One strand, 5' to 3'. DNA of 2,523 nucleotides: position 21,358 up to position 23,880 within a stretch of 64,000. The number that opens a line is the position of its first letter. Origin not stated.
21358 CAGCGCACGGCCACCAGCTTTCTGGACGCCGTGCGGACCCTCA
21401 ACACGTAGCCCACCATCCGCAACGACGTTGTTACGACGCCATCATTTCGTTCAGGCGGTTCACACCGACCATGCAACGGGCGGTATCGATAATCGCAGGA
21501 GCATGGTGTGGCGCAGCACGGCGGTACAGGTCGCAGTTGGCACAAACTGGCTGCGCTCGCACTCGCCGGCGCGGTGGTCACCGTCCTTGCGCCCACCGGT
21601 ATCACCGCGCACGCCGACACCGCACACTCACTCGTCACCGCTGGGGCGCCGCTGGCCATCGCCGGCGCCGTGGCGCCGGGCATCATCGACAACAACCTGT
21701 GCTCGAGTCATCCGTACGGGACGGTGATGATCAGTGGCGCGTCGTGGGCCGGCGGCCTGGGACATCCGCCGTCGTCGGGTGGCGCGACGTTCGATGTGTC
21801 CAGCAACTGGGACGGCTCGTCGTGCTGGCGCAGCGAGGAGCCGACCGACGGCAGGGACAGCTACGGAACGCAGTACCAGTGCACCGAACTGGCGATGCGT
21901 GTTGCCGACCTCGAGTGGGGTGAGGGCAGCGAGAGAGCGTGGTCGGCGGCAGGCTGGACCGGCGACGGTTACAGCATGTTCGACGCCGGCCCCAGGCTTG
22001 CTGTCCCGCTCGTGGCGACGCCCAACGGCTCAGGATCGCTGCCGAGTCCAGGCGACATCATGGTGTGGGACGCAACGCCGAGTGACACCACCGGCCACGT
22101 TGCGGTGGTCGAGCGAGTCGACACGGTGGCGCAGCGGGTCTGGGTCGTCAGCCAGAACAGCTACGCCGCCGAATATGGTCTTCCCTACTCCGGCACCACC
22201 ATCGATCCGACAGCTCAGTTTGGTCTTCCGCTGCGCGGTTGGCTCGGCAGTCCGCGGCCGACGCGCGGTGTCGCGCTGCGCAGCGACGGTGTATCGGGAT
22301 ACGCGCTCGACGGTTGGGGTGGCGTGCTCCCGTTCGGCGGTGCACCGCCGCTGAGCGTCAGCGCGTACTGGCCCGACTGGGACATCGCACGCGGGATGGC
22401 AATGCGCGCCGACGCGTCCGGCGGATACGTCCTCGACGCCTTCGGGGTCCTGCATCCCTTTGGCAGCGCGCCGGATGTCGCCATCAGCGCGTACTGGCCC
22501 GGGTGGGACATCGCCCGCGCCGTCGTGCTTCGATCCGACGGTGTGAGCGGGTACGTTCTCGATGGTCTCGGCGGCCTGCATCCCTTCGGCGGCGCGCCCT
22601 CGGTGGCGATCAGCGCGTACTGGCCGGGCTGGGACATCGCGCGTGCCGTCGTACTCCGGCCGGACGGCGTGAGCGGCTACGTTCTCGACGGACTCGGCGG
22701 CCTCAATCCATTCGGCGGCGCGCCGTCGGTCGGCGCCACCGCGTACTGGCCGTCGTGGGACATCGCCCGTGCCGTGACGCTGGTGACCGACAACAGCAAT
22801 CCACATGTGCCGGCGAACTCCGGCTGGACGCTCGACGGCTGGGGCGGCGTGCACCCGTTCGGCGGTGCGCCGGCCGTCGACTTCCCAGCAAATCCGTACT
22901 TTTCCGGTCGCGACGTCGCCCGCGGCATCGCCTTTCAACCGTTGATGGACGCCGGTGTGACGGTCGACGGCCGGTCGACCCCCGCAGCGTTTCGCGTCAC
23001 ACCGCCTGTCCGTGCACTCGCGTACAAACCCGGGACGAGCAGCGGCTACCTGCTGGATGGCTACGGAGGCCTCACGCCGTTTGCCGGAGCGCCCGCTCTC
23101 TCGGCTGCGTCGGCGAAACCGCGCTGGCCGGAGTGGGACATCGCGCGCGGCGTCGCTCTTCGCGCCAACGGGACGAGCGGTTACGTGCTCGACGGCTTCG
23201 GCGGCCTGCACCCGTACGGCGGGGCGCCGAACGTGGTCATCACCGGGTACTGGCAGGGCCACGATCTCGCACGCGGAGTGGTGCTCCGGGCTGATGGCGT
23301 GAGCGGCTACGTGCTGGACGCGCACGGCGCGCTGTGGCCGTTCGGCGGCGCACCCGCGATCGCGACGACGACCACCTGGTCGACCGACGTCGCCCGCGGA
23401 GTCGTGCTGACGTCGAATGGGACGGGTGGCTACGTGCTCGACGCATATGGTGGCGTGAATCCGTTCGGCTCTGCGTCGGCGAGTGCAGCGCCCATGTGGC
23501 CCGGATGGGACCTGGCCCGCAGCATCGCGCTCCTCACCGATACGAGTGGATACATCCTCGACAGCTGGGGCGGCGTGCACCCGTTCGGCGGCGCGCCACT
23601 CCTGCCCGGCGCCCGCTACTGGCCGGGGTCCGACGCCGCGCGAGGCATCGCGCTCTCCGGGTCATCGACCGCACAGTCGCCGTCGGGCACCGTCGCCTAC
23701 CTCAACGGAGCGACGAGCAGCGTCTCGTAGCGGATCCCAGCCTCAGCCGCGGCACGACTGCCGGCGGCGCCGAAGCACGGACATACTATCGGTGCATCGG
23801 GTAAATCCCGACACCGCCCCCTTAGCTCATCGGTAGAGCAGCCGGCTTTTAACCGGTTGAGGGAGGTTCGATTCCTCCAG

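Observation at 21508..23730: CHAP-domain cell-wall amidase with a 12-copy repeat array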

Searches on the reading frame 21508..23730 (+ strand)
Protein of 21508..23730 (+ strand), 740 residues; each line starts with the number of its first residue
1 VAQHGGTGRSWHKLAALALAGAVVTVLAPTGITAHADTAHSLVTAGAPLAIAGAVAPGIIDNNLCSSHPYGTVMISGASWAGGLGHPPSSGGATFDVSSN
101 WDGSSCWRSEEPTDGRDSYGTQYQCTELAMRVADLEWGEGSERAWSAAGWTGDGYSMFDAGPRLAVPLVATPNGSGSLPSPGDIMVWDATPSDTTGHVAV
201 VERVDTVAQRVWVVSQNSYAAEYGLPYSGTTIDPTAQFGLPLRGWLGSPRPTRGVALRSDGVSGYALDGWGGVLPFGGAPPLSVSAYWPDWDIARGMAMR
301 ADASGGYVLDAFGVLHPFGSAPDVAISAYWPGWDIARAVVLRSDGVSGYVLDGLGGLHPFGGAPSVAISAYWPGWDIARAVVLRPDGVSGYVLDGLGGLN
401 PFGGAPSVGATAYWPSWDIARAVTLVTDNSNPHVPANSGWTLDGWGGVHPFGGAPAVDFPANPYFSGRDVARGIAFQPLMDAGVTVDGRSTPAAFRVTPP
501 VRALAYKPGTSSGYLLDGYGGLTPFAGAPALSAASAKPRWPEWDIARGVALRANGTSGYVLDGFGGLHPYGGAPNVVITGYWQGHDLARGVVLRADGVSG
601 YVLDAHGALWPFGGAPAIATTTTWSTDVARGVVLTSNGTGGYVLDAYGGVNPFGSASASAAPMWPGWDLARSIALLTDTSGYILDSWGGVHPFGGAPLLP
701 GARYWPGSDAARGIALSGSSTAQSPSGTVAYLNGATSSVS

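Call 4: search_protein_families(library=pfam, proteins=[window:21508-23730:+], max_evalue=0.1)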
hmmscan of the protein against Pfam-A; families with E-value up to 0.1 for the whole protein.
window:21508-23730:+ (740 aa): 2 families
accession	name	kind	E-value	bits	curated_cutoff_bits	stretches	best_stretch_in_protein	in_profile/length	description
PF05257.22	CHAP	-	5e-12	46.6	26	1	119-217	4-81/81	CHAP domain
PF20785.2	MACPF_D3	-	0.053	14.2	25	0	298-327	24-53/66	MACPF protein, D3 domain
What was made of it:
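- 21862..22158 (+): CHAP catalytic domain, residues 119-217. Cys125 is at 21880-21882, His197 at 22096-22098 and Asn217 at 22156-22158. Position 215 is Ser, where most relatives have Glu. Pfam PF05257 at E 5e-12 (call 4).
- On CHAP domain (Pfam PF05257): 46.6 bits against a cutoff of 26, E 5e-12, residues 119-217 covering model positions 4-81 of 81 (call 4).
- Checked: Pfam CHAP PF05257 matches residues 119-217 at E 5e-12, 46.6 bits against a cutoff of 26 (call 4).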

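Call 5: search_protein_families(library=ncbifam, proteins=[window:21508-23730:+], max_evalue=0.1)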
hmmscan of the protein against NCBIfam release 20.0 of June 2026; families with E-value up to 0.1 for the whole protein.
window:21508-23730:+ (740 aa): 2 families
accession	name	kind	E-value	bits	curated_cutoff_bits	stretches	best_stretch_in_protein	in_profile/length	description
NF007801.0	PRK10507.1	equivalog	2.1e-05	22.9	882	1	162-219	95-151/619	bifunctional glutathionylspermidine amidase/synthase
TIGR02594.1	TIGR02594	subfamily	0.035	14.4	70.55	1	179-218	77-113/132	TIGR02594 family protein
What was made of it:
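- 21616..21861 (+): N-terminal extension, residues 37-118, with no family match (contains Cys65 and Cys106). It is partly conserved among orthologs. No Pfam or NCBIfam hit (calls 4, 5).
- The NCBIfam score is 22.9 bits against a cutoff of 882 (call 5).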

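Call 8: find_homologous_proteins(query=window:21508-23727:+)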
Query window:21508-23727:+ (740 aa): 2582 proteins with E <= 0.001 among 8000 candidates; the best 120 are listed.
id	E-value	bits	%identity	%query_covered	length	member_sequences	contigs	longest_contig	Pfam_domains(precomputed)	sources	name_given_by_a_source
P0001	0.0e+0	1081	67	99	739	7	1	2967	PF05257.23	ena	-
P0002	0.0e+0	1067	69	96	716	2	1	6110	PF05257.23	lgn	-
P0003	5.4e-287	972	62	97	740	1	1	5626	PF05257.23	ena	-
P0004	9.1e-276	935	60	96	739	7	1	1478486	PF05257.23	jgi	jgi:hypothetical protein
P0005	3.7e-270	917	60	95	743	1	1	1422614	PF05257.23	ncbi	-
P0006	3.6e-268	910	60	95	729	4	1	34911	PF05257.23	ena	-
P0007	1.0e-254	866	57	93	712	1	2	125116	PF05257.23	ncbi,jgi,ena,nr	ncbi:MAG: CHAP domain-containing protein [Candidatus Dormibacteraeota bacterium]|nr:CHAP domain-cont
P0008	7.7e-218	744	72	64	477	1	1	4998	PF05257.23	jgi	jgi:hypothetical protein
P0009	5.3e-190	652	45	69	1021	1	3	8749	PF01183.27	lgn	-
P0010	3.6e-164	566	58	65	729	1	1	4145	PF01183.27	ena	-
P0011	1.6e-162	561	40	58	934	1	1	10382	PF08486.16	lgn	-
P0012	2.5e-159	550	49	62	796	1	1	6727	PF01551.30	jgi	jgi:peptidase M23-like protein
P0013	6.8e-157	542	48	64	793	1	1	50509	PF01183.27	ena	-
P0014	1.1e-142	495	43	79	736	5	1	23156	PF05257.23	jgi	-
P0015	2.5e-140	487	46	60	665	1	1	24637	-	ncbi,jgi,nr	ncbi:MAG: acyltransferase [Acidimicrobiales bacterium]|jgi:hypothetical protein|nr:acyltransferase [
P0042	3.9e-115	404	49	59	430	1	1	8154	PF05257.23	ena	-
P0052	2.5e-108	381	46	62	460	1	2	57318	PF05257.23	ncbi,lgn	-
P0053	2.4e-107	378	52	46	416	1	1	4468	PF05257.23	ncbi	-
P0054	3.8e-107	378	48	57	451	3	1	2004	PF05257.23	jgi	jgi:hypothetical protein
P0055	5.4e-107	377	52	51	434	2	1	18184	PF05257.23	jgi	jgi:CHAP domain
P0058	1.6e-106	375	48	57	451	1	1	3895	PF05257.23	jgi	jgi:hypothetical protein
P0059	4.1e-106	374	43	81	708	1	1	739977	PF05257.23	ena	-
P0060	2.6e-104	368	41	56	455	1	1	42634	PF05257.23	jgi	jgi:hypothetical protein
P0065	5.3e-103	364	48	61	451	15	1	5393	PF05257.23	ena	-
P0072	4.6e-100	354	42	55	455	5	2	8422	PF05257.23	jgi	jgi:hypothetical protein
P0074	2.5e-99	352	47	59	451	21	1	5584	PF05257.23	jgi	jgi:DNA-binding beta-propeller fold protein YncE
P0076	1.1e-98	350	48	53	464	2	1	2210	PF05257.23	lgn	-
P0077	7.8e-98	347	38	53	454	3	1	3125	PF05257.23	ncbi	-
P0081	2.2e-97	345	46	57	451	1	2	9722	PF05257.23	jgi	jgi:CHAP domain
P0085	2.7e-96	342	49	55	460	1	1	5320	PF05257.23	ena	-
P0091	3.6e-95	338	40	65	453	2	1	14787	PF05257.23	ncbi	-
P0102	1.3e-92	329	39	52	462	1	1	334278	PF05257.23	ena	-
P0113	2.5e-90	322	41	59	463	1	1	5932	PF05257.23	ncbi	-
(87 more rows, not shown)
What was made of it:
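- Among the top 120 hits, fusion partners include CHAP (27), M23 (13), SpoIID (11), polysaccharide deacetylase (9), amidase_2 (7), GH25 (6) and YkuD (1) (call 8). A few hits are named as Myxococcota MAGs, which are diderm (call 8). Relatives at 46-47% identity are named as Archangiaceae and Myxococcaceae MAGs, which are predatory diderms (call 8).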

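Call 9: search_solved_structures(query=window:21508-23727:+, max_evalue=1, show_alignments=2)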
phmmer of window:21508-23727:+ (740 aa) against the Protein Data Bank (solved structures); distinct sequences matched with E-value up to 1: 4.
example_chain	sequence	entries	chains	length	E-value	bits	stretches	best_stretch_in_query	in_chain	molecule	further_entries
3a2z_A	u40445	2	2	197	0.0005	21.5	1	117-216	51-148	Bifunctional glutathionylspermidine synthetase/amidase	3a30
2io7_A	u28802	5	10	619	0.0047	18.3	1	117-215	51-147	Bifunctional glutathionylspermidine synthetase/amidase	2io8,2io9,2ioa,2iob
3a2y_A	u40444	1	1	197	0.0064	17.8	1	120-216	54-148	Bifunctional glutathionylspermidine synthetase/amidase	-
3o98_A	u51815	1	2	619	0.05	14.9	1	164-215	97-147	Bifunctional glutathionylspermidine synthetase/amidase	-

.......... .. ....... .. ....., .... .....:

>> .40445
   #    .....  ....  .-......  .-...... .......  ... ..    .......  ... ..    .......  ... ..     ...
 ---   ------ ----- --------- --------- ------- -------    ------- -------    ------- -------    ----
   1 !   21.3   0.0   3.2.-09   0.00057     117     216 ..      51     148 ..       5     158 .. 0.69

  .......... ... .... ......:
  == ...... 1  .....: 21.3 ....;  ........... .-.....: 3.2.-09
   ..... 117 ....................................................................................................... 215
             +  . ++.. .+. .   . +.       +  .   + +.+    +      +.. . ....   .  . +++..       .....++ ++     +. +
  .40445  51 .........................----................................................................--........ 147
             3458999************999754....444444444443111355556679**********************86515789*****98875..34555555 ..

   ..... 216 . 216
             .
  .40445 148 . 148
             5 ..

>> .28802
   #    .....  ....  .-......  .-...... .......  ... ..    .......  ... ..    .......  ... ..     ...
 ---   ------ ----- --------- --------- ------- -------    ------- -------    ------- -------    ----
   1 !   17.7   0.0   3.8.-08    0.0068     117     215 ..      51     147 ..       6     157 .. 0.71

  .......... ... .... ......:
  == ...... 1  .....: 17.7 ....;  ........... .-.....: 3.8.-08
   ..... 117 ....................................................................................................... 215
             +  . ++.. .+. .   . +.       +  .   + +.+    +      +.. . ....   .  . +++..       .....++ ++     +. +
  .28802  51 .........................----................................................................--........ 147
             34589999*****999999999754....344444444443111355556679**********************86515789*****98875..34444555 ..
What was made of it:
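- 21862..22158 (+): The closest PDB sequence is the glutathionylspermidine amidase CHAP domain, E 5e-4 (call 9).
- On CHAP domain (Pfam PF05257): The alignment to Gsp amidase places its Glu147 opposite Ser215 (call 9).
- The closest PDB and NCBIfam sequence matches are to the glutathionylspermidine amidase CHAP domain, at E 5e-4 and 2e-5 (calls 5, 9).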

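Call 19: find_encoding_contigs(protein=window:21508-23727:+, flank=6000, max_places=4)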
Protein window:21508-23727:+ (740 aa): 2 contigs read that carry it; 2 places shown.
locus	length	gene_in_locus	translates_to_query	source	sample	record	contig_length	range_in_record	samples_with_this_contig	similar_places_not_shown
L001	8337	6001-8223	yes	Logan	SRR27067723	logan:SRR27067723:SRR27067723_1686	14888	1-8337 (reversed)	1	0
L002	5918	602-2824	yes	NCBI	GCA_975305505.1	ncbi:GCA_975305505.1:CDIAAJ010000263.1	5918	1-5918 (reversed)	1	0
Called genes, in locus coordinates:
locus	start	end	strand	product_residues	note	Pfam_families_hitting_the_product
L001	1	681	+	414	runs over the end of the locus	PF00534:Glycos_transf_1, PF13692:Glyco_trans_1_4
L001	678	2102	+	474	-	PF00534:Glycos_transf_1, PF13692:Glyco_trans_1_4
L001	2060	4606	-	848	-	PF25292:Beta-prop_CGLA (faint), PF13517:FG-GAP_3 (weak)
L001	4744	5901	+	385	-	PF13439:Glyco_transf_4 (weak), PF20706:GT4-conflict, PF00534:Glycos_transf_1, PF13692:Glyco_trans_1_4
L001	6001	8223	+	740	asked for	-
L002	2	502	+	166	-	?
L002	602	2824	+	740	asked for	-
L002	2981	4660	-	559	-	PF02534:T4SS-DNA_transf, PF10412:TrwB_AAD_bind, PF12696:TraG-D_C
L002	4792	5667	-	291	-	PF02629:CoA_binding, PF13380:CoA_binding_2 (weak), PF13607:Succ_CoA_lig, PF00549:Ligase_CoA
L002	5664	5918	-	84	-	?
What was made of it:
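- Checked: The identical 740-aa product is called on two public contigs (call 19).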

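Call 20: predict_structure(alignment_id=A1)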
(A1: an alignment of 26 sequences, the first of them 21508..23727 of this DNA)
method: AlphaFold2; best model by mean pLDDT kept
length: 740 residues; sequences in the alignment: 26
mean_pLDDT: 70.0   pTM: 0.62
mean pLDDT of the five models: 70.0, 69.5, 68.8, 67.2, 67.1
residues with pLDDT >= 90: 290; 70-90: 181; 50-70: 33; < 50: 236
segments of 3 or more residues with pLDDT < 50: 1-140, 152-161, 166-249
pLDDT, mean of each block of 10 residues (from residue 1): 35 46 41 28 24 25 27 26 23 27 27 27 33 37 54 43 46 28 29 34 36 33 29 27 32 84 84 79 81 91 93 95 89 91 95 95 89 90 94 94 89 85 84 88 92 88 76 89 76 82 90 91 90 65 86 93 93 89 89 95 96 92 91 94 95 90 86 95 95 93 86 92 94 90
secondary structure, 60 per line:
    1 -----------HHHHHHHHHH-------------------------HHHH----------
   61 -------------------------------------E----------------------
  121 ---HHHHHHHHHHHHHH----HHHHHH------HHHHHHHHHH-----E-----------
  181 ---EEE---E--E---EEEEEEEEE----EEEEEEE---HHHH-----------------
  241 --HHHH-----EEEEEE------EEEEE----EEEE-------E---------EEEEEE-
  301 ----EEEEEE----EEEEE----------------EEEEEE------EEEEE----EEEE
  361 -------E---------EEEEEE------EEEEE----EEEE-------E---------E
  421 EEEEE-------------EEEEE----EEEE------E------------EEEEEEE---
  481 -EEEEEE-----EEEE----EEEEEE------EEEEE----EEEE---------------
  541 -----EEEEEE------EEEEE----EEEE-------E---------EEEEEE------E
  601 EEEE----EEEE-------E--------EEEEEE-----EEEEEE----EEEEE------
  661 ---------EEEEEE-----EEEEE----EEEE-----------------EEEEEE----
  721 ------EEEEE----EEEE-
elements in order (helices of 4 or more, strands of 3 or more residues): H12-21 H47-50 H124-137 H142-147 H154-163 E184-186 E197-205 E210-216 H220-223 H243-246 E252-257 E264-268 E273-276 E294-299 E305-310 E315-319 E336-341 E348-352 E357-360 E378-383 E390-394 E399-402 E420-425 E439-443 E448-451 E471-477 E482-487 E493-496 E501-506 E513-517 E522-525 E546-551 E558-562 E567-570 E588-593 E600-604 E609-612 E629-634 E640-645 E650-654 E670-675 E681-685 E690-693 E711-716 E727-731 E736-739
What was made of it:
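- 23011..23727 (+): Six-bladed beta-propeller 2, residues 502-740. Blades start at residues 502, 546, 588, 629, 670 and 710. Blade 12 is degenerate. The stop codon is at 23728-23730. The full-length AF2 model has block-mean pLDDT of 65-96 (mostly about 90) over residues 250-740 (call 20).
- The CHAP part of the full-length model has low confidence because the alignment was shallow and mixed (call 20).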

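Call 22: fold_search(model_id=the predicted structure, library=pdb)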
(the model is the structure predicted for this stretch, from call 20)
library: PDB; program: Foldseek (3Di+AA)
matches with E <= 10: 1713; with E <= 0.001: 616
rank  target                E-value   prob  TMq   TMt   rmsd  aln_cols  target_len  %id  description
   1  2ymu_A                7.6e-14  1.00  0.20  0.24  14.9       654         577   13  Structure of a highly repetitive propeller structure (released 2012-10-17)
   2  7d4i_B1               3.8e-09  1.00  0.27  0.25  15.2       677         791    9  Cryo-EM structure of 90S small ribosomal precursors complex with the DEAH-box RNA helicase Dhr1 (State F) (released 2021-10-06)
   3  9n6z_LO               4.4e-09  1.00  0.22  0.20  16.7       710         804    9  SSU processome maturation and disassembly, State D (released 2025-11-05)
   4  1nr0                  4.9e-09  1.00  0.27  0.32  16.3       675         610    9  Two Seven-Bladed Beta-Propeller Domains Revealed By The Structure Of A C. elegans Homologue Of Yeast Actin Interacting P (released 2003-07-01)
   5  7mq8_LO               4.9e-09  1.00  0.17  0.15  20.1       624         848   10  Cryo-EM structure of the human SSU processome, state pre-A1 (released 2021-09-22)
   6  5wlc_LO               5.1e-09  1.00  0.14  0.13  22.1       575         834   11  The complete structure of the small subunit processome (released 2017-09-27)
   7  9n73_LO               7.2e-09  1.00  0.22  0.21  16.5       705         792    9  SSU processome maturation and disassembly, State G (released 2025-10-29)
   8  7mqa_LO               7.5e-09  1.00  0.23  0.22  17.4       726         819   11  Cryo-EM structure of the human SSU processome, state post-A1 (released 2021-09-22)
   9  5i2t                  8.3e-09  1.00  0.24  0.28  15.4       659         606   10  Domain characterization of the WD protein Pwp2 and their relevance in ribosome biogenesis (released 2017-06-21)
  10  9e2g_2B               8.7e-09  1.00  0.25  0.28  20.0       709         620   10  Cryo-EM structure of 48 nm repeat of microtubule doublet from T. brucei flagellum (released 2025-03-12)
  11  6p2l_A                1.1e-08  1.00  0.25  0.27  17.2       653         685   14  Crystal structure of Niastella koreensis GH74 (NkGH74) enzyme (released 2019-07-31)
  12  5wyj_BA               1.2e-08  1.00  0.24  0.24  14.7       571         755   11  Cryo-EM structure of the 90S small subunit pre-ribosome (Dhr1-depleted, Enp1-TAP, state 1) (released 2017-03-29)
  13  6zqd_UA               1.9e-08  1.00  0.19  0.18  17.9       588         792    9  Cryo-EM structure of the 90S pre-ribosome from Saccharomyces cerevisiae, state Post-A1 (released 2020-09-23)
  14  9e78_0L               2.0e-08  1.00  0.25  0.29  19.7       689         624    9  48-nm repeat of the Leishmania tarentolae doublet microtubule (released 2025-03-12)
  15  6lqr_B1               2.1e-08  1.00  0.25  0.23  15.6       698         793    8  Cryo-EM structure of 90S small subunit preribosomes in transition states (State C) (released 2020-09-16)
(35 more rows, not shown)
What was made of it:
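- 23011..23727 (+): The best Foldseek hits are tandem-propeller proteins (call 22).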

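Call 29: find_encoding_contigs(protein=P0005, flank=10000, max_places=2)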
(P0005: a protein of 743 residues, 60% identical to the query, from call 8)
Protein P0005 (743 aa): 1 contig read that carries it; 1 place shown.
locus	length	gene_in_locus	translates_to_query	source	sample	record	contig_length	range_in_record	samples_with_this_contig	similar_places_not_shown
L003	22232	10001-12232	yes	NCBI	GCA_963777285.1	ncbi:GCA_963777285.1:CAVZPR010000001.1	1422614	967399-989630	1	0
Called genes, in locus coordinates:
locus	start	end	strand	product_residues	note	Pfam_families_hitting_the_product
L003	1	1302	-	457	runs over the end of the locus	PF07730:HisKA_3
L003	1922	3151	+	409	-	PF07690:MFS_1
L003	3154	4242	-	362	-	PF21338:Top1B_N_bact, PF01028:Topoisom_I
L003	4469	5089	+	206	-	PF01184:Gpr1_Fun34_YaaH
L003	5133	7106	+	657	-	PF16177:ACAS_N, PF00501:AMP-binding, PF13193:AMP-binding_C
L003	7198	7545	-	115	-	-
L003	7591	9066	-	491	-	PF00672:HAMP, PF00512:HisKA, PF02518:HATPase_c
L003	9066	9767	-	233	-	PF00072:Response_reg, PF00486:Trans_reg_C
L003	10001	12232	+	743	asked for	PF05257:CHAP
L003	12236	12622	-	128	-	PF00072:Response_reg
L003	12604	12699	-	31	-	-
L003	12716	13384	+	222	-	PF00072:Response_reg, PF00196:GerE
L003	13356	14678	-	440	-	PF00072:Response_reg, PF00211:Guanylate_cyc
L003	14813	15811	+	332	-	PF00027:cNMP_binding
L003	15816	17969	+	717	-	PF01590:GAF (faint), PF07730:HisKA_3, PF02518:HATPase_c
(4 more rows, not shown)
